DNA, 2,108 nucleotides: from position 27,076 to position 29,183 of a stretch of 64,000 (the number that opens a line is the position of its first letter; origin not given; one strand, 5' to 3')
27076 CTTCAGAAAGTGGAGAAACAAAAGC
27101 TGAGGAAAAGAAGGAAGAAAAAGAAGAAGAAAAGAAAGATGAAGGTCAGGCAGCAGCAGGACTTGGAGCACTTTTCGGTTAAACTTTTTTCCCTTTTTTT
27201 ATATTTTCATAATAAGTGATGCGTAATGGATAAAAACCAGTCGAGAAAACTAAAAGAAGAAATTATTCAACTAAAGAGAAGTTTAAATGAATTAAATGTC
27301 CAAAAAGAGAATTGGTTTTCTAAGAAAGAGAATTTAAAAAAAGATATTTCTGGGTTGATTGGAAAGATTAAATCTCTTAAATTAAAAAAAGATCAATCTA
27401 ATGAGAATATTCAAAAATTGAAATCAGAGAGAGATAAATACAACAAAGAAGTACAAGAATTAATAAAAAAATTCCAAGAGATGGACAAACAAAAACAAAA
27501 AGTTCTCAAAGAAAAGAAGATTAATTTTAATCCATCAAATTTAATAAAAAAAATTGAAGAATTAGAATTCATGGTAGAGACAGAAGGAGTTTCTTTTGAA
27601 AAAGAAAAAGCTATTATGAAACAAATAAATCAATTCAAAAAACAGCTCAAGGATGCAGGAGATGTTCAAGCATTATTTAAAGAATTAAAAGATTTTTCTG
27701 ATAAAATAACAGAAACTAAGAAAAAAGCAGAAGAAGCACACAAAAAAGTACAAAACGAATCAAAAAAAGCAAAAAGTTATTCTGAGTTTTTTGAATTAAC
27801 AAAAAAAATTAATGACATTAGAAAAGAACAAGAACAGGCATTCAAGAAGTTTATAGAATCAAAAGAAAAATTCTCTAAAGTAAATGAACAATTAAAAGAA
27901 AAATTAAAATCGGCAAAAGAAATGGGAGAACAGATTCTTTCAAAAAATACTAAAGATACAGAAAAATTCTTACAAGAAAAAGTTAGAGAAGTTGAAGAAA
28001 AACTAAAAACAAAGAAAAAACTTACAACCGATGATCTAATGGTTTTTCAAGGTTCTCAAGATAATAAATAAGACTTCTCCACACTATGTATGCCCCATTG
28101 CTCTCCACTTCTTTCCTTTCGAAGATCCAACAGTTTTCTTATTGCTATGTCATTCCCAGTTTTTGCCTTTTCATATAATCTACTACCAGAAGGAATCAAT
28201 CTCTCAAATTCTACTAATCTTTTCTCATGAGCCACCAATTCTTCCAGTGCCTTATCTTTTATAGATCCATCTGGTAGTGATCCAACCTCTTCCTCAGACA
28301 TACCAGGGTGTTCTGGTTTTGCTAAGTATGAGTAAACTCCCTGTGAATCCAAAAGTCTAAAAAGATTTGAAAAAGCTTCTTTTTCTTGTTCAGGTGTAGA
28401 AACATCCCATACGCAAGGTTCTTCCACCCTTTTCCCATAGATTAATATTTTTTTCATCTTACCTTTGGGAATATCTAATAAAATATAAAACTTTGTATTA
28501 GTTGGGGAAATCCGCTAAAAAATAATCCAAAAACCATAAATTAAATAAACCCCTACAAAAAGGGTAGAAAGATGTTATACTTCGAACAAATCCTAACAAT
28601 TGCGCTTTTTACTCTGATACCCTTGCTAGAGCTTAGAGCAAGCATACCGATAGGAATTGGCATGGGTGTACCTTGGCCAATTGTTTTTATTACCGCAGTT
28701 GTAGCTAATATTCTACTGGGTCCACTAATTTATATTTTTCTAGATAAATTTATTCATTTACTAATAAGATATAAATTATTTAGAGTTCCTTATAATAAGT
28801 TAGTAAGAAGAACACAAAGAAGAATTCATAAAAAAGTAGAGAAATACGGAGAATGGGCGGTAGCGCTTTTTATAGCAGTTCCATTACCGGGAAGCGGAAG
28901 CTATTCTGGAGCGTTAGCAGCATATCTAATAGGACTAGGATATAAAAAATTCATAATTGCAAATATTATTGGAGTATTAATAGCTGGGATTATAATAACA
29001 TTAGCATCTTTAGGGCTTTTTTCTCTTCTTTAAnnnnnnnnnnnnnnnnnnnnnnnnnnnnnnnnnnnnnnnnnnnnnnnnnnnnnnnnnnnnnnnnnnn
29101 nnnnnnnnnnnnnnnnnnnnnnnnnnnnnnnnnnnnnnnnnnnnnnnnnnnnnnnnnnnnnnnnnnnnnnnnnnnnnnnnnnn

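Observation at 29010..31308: Miniature archaeosortase-like membrane protein divergent from a hyper-acidic C-terminally anchored repeat protein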

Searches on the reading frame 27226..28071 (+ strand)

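Call 41: search_protein_families(library=pfam, proteins=[window:27226-28071:+], max_evalue=0.001)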
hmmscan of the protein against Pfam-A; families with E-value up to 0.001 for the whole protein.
window:27226-28071:+ (281 aa): 2 families
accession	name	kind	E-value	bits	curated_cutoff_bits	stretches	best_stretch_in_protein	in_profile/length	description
PF23435.1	DUF7121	-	1.8e-08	34.6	29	1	14-277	42-304/307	Family of unknown function (DUF7121)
PF10473.14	CENP-F_leu_zip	-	0.00078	20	34.5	1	4-91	17-104/140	Leucine-rich repeats of kinetochore protein Cenp-F/LEK1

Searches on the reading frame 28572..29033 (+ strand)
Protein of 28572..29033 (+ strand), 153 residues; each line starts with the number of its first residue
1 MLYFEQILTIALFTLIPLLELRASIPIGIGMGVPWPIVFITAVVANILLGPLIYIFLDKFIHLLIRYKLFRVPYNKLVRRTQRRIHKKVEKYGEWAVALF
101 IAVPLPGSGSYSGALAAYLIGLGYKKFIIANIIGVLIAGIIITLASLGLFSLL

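Call 3: search_protein_families(library=ncbifam, proteins=[window:28572-29033:+], max_evalue=1)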
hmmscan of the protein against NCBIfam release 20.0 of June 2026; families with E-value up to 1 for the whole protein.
window:28572-29033:+ (153 aa): 1 family
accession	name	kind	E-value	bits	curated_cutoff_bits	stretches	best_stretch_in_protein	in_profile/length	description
TIGR03038.1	PS_II_psbM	equivalog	0.98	9.2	35.05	0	92-104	6-18/33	photosystem II reaction center protein PsbM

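Call 4: search_protein_families(library=pfam, proteins=[window:28572-29033:+], max_evalue=1)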
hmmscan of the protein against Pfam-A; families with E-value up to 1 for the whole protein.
window:28572-29033:+ (153 aa): 2 families
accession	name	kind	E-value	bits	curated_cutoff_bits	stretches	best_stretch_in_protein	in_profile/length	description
PF06695.16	Sm_multidrug_ex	-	8.9e-32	110.7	30.7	1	20-141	1-121/121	Putative small multi-drug export protein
PF09335.16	VTT_dom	-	3e-05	24.9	33.9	1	29-144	10-119/123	VTT domain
